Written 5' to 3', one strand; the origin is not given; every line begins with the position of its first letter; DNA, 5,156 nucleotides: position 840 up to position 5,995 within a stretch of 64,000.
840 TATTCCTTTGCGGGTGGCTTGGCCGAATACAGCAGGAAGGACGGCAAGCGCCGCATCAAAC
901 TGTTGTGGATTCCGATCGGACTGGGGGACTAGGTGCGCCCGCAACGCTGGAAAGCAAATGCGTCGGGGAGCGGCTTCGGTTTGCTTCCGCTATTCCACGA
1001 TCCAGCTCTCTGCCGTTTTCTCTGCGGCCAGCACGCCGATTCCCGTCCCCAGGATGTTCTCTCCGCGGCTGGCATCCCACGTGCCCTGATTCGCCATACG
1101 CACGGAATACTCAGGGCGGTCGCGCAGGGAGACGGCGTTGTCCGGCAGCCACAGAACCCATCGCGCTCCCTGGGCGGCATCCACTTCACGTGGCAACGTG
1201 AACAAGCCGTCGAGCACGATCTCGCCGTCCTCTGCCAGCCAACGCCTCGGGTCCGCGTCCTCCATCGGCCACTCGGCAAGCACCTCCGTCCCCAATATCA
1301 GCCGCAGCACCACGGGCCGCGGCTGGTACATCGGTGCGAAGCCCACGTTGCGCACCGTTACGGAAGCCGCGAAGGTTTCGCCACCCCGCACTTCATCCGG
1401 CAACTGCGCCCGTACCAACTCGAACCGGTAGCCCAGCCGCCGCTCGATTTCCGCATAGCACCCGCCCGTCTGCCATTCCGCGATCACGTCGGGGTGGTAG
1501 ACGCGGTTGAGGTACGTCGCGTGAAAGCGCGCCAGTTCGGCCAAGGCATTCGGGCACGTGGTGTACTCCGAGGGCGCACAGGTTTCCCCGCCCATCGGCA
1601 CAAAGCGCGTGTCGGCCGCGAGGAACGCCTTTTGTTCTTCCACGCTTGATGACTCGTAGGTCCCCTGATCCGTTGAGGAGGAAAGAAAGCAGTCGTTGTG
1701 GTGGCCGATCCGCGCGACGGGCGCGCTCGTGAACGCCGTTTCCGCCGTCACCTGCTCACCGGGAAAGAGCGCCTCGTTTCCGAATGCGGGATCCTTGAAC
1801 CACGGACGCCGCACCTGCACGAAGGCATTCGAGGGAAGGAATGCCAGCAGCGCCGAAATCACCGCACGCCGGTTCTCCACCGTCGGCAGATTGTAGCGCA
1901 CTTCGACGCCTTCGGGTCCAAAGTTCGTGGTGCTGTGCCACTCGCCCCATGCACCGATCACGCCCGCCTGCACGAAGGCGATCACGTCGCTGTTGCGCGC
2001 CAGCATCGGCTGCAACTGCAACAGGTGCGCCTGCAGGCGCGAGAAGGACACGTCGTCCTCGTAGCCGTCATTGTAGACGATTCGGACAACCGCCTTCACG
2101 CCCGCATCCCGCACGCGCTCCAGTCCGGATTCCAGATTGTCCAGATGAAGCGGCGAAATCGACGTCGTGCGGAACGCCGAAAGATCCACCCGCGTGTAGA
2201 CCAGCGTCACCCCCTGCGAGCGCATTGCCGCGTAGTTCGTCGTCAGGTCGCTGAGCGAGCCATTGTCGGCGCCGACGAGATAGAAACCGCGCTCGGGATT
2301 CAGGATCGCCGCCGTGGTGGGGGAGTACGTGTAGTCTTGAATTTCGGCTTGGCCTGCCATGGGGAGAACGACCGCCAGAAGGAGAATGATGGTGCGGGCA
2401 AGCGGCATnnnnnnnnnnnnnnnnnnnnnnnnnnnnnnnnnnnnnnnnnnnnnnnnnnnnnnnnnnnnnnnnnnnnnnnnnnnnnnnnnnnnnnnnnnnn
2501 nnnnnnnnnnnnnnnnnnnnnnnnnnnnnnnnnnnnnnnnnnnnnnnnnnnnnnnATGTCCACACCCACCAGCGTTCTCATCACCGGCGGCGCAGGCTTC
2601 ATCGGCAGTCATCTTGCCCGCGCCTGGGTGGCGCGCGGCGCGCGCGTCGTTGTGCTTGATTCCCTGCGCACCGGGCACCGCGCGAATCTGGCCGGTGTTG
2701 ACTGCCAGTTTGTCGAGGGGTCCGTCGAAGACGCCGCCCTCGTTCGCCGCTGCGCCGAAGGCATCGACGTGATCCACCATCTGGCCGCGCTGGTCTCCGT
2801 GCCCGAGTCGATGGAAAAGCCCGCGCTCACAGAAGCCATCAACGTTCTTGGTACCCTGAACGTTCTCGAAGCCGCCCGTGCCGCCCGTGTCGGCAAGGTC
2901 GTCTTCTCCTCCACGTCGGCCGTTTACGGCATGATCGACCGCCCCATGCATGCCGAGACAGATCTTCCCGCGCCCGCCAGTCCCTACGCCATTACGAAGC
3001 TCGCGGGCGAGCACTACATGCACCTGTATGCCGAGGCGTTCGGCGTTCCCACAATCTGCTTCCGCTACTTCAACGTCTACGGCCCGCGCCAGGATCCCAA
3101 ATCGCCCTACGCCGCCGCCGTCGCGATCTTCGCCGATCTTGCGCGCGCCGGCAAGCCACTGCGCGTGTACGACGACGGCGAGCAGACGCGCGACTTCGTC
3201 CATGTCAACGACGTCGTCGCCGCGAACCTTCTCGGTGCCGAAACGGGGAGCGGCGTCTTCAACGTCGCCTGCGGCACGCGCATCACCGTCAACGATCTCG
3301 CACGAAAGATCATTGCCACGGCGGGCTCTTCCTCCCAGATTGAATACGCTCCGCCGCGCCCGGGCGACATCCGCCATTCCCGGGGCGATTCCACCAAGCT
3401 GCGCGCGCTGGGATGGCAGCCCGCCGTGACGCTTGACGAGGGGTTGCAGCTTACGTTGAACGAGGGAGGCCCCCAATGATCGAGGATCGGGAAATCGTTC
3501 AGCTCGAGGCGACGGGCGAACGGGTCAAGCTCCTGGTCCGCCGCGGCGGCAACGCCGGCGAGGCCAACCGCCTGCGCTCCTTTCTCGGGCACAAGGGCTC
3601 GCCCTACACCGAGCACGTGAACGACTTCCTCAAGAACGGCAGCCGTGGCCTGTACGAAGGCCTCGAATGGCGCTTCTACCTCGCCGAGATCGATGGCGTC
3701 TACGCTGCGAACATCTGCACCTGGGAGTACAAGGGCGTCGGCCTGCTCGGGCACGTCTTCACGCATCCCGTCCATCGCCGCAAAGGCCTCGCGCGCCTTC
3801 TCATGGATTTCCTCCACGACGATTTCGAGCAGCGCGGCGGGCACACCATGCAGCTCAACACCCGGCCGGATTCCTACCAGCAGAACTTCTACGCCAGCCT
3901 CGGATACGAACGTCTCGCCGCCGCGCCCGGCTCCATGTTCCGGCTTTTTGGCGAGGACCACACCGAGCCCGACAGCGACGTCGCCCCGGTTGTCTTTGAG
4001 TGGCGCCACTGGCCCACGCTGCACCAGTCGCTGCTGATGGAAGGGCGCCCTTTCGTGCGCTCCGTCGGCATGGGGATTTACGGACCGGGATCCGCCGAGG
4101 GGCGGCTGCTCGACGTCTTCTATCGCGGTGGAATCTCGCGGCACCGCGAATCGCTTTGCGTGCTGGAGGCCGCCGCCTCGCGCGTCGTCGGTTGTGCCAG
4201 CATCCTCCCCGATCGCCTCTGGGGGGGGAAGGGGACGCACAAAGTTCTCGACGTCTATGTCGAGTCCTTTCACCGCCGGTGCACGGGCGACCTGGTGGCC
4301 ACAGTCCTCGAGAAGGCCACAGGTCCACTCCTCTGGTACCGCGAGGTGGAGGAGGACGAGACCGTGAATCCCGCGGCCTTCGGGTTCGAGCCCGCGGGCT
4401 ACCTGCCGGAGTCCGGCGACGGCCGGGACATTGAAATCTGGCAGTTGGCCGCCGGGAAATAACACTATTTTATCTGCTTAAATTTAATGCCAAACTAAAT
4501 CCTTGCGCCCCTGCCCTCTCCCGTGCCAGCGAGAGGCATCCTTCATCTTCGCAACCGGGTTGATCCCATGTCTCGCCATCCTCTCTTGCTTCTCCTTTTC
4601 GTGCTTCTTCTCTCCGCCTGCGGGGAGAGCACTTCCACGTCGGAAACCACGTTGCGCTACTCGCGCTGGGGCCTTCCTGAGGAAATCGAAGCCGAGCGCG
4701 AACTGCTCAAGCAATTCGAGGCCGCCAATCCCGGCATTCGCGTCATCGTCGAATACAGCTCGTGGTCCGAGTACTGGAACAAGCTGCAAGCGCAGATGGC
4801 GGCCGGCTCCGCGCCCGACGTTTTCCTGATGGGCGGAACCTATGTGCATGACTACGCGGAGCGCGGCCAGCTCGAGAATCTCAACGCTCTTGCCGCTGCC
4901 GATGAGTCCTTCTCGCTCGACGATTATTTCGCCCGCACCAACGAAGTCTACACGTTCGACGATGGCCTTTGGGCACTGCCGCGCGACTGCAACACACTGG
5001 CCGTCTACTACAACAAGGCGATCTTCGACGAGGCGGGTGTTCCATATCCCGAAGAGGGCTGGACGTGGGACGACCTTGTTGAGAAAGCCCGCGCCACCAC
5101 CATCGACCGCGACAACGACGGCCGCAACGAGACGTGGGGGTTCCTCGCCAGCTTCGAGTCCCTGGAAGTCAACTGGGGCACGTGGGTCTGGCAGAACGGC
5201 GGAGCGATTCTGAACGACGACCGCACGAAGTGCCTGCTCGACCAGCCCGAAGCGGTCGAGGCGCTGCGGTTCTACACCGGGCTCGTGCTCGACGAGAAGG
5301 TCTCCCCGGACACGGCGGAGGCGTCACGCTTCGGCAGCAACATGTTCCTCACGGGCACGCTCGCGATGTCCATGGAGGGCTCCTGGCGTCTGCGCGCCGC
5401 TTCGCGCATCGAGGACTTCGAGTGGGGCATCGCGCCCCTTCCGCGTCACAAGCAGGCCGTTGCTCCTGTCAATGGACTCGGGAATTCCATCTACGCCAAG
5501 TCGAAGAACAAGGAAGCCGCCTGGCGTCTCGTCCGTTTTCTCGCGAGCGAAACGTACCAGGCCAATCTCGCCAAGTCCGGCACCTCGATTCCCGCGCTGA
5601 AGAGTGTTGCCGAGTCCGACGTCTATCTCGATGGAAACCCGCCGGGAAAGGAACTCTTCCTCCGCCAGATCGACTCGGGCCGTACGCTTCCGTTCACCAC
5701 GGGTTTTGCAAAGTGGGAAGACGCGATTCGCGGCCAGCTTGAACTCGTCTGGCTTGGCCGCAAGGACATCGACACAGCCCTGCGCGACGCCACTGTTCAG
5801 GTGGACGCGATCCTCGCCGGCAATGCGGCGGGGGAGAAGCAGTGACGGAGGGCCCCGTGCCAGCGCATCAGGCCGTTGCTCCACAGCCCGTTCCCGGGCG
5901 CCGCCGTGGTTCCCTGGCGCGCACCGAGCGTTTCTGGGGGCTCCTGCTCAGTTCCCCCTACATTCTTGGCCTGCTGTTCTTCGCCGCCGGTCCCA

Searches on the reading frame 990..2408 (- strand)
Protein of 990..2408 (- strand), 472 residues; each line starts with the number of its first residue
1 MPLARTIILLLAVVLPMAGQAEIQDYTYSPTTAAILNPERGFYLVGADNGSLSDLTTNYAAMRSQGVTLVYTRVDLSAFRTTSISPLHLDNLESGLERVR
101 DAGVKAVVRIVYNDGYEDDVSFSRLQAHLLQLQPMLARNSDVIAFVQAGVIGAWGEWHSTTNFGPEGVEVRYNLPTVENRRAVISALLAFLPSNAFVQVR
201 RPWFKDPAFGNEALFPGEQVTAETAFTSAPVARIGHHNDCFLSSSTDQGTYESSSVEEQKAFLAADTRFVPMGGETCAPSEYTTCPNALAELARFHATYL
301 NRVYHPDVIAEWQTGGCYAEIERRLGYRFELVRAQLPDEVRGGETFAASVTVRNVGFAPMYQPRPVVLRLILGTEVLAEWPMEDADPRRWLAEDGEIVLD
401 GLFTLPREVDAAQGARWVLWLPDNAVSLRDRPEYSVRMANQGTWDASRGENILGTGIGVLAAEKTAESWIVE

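Call 46: search_protein_families(library=pfam, proteins=[window:990-2408:-], max_evalue=0.01)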
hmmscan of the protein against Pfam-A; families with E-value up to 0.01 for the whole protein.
window:990-2408:- (472 aa): 2 families
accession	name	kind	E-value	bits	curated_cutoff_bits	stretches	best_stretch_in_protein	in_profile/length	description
PF16116.10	DUF4832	-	6.2e-58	196.5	29.2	1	233-440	1-216/216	Domain of unknown function (DUF4832)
PF16173.10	DUF4874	-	4.4e-37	127.6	30.1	1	37-202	1-157/159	Domain of unknown function (DUF4874)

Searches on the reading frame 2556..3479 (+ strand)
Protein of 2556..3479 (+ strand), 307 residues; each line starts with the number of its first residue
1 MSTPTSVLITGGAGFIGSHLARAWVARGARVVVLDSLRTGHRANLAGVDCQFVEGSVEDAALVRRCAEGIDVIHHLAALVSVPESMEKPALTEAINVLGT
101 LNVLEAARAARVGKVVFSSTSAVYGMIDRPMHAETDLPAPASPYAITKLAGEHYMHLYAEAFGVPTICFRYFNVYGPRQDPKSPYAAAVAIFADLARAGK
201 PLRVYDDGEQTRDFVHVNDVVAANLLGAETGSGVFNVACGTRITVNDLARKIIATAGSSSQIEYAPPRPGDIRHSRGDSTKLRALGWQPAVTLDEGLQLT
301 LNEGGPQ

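Call 7: search_protein_families(library=pfam, proteins=[window:2556-3479:+])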
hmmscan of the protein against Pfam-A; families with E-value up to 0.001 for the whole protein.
window:2556-3479:+ (307 aa): 8 families
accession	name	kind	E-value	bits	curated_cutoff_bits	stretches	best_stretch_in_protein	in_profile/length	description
PF01370.27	Epimerase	-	4.4e-61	206.8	20.9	1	7-238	1-240/240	NAD dependent epimerase/dehydratase family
PF16363.11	GDP_Man_Dehyd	-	2.8e-58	198.4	27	1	8-298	1-330/332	GDP-mannose 4,6 dehydratase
PF01073.25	3Beta_HSD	-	3.7e-21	75.8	22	1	8-228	1-229/280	3-beta hydroxysteroid dehydrogenase/isomerase family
PF04321.23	RmlD_sub_bind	-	2.9e-18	66.4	27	1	6-260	2-235/287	RmlD substrate binding domain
PF02719.21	Polysacc_synt_2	-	3.9e-17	62.8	20.2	1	7-270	1-266/293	Polysaccharide biosynthesis protein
PF07993.18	NAD_binding_4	-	1.6e-14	54.1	20.1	1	63-190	82-220/258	Male sterility protein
PF13460.12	NAD_binding_10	-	2.3e-08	34.5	27.2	1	11-154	1-130/184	NAD(P)H-binding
PF08659.16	KR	-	3.2e-05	24.4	22.6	1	6-128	2-145/180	KR domain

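Call 43: search_protein_families(library=ncbifam, proteins=[window:2556-3479:+], max_evalue=0.00001)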
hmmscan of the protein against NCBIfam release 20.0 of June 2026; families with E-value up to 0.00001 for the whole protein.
window:2556-3479:+ (307 aa): 31 families (the best 25 are shown)
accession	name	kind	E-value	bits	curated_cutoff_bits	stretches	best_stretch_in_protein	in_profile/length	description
TIGR01179.1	galE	equivalog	9e-52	175.9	262.3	1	7-295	2-316/332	UDP-glucose 4-epimerase GalE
TIGR01181.1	dTDP_gluc_dehyt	equivalog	9.1e-50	169.5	365.1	1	7-301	2-308/321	dTDP-glucose 4,6-dehydratase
NF011728.1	PRK15181.1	equivalog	1.9e-45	155.4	760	1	3-301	14-334/348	Vi polysaccharide biosynthesis UDP-N-acetylglucosaminuronic acid C-4 epimerase TviC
TIGR04180.1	EDH_00030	hypoth_equivalog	7.1e-44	150.1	475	1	7-289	1-294/297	NAD-dependent 4,6-dehydratase LegB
TIGR02197.1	heptose_epim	equivalog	5.6e-40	137.4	274.6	1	7-297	1-306/316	ADP-glyceromanno-heptose 6-epimerase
NF007956.0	PRK10675.1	subfamily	1.6e-32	113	394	1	6-298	2-323/338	UDP-glucose 4-epimerase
NF007582.0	PRK10217.1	equivalog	1.4e-27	96.8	698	1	7-300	4-327/355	dTDP-glucose 4,6-dehydratase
TIGR03466.1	HpnA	hypoth_equivalog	1.7e-26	92.9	367.65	1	6-293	2-282/327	hopanoid-associated sugar epimerase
NF007490.0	PRK10084.1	subfamily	3e-26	92.3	649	1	7-301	3-331/361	dTDP-glucose 4,6-dehydratase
NF042422.1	oxyalk_red_OleD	equivalog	1.9e-25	90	580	1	7-226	3-213/329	2-alkyl-3-oxoalkanoate reductase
NF008360.0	PRK11150.1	equivalog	5e-23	81.8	452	1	7-288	2-289/310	ADP-glyceromanno-heptose 6-epimerase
NF047922.1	GDPFucSynFcl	equivalog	9.7e-23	81.1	500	1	70-300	54-297/308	GDP-L-fucose synthase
NF052578.1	StrlDmthSdmBMthl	equivalog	3.7e-19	69.6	600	1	7-242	3-231/328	sterol demethylase protein SdmB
NF043036.1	ErythonDh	equivalog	1.5e-17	63.8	325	1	6-159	2-164/321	D-erythronate dehydrogenase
TIGR01214.1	rmlD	equivalog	1.3e-15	57.2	224.05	1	7-260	2-230/285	dTDP-4-dehydrorhamnose reductase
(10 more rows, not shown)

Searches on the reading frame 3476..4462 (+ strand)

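Call 7: search_protein_families(library=pfam, proteins=[window:3476-4462:+])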
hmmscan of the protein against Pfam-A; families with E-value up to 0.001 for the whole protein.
window:3476-4462:+ (328 aa): 5 families
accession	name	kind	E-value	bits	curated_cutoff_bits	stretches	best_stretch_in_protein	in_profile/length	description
PF00583.31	Acetyltransf_1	-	5e-12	46.6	20.7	1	64-144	26-116/116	Acetyltransferase (GNAT) family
PF13508.13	Acetyltransf_7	-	1e-11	45.5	27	1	66-145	4-83/84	Acetyltransferase (GNAT) domain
PF13673.13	Acetyltransf_10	-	7.5e-09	36.1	23.6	1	66-147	32-110/128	Acetyltransferase (GNAT) domain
PF08445.16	FR47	-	8.7e-07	29.3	22.1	1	86-147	19-80/86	FR47-like protein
PF13527.13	Acetyltransf_9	-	0.00015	22.2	25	1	89-145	73-125/127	Acetyltransferase (GNAT) domain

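Call 43: search_protein_families(library=ncbifam, proteins=[window:3476-4462:+], max_evalue=0.00001)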
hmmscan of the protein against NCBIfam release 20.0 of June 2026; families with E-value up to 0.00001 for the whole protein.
window:3476-4462:+ (328 aa): 0 families

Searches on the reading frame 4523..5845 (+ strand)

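Call 7: search_protein_families(library=pfam, proteins=[window:4523-5845:+])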
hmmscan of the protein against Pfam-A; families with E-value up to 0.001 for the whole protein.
window:4523-5845:+ (440 aa): 4 families
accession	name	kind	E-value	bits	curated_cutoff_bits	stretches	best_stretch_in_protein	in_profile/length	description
PF01547.30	SBP_bac_1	-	1.4e-43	150.5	26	1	54-347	4-307/307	Bacterial extracellular solute-binding protein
PF13416.11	SBP_bac_8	-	2.5e-43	149.3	27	1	61-368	2-271/279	Bacterial extracellular solute-binding protein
PF13531.11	SBP_bac_11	-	3.7e-07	30.6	25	0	59-119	14-72/227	Bacterial extracellular solute-binding protein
PF13343.11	SBP_bac_6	-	6.7e-06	26.2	24.6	0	324-363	186-224/245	Bacterial extracellular solute-binding protein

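Call 43: search_protein_families(library=ncbifam, proteins=[window:4568-5845:+], max_evalue=0.00001)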
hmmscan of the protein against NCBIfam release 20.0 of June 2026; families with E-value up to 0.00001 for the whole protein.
window:4568-5845:+ (425 aa): 5 families
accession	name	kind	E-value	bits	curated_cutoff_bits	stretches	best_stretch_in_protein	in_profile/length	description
NF007011.0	PRK09474.1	equivalog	2.6e-16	59.4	291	1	46-412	49-394/396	maltose/maltodextrin ABC transporter substrate-binding protein MalE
NF053763.1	ABCarbgalBndGanS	equivalog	2.1e-14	53.1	700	1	12-415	13-414/420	galactooligosaccharide ABC transporter substrate-binding protein GanS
TIGR03850.1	bind_CPR_0540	equivalog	1.6e-10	40.2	299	1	15-348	17-367/437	carbohydrate ABC transporter substrate-binding protein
NF008211.0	PRK10974.1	equivalog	9.2e-10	37.7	411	1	44-416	44-431/439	sn-glycerol-3-phosphate ABC transporter substrate-binding protein UgpB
TIGR03851.1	chitin_NgcE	equivalog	2.2e-08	33.5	399.65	1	60-172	71-188/450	N-acetylglucosamine/diacetylchitobiose ABC transporter substrate-binding protein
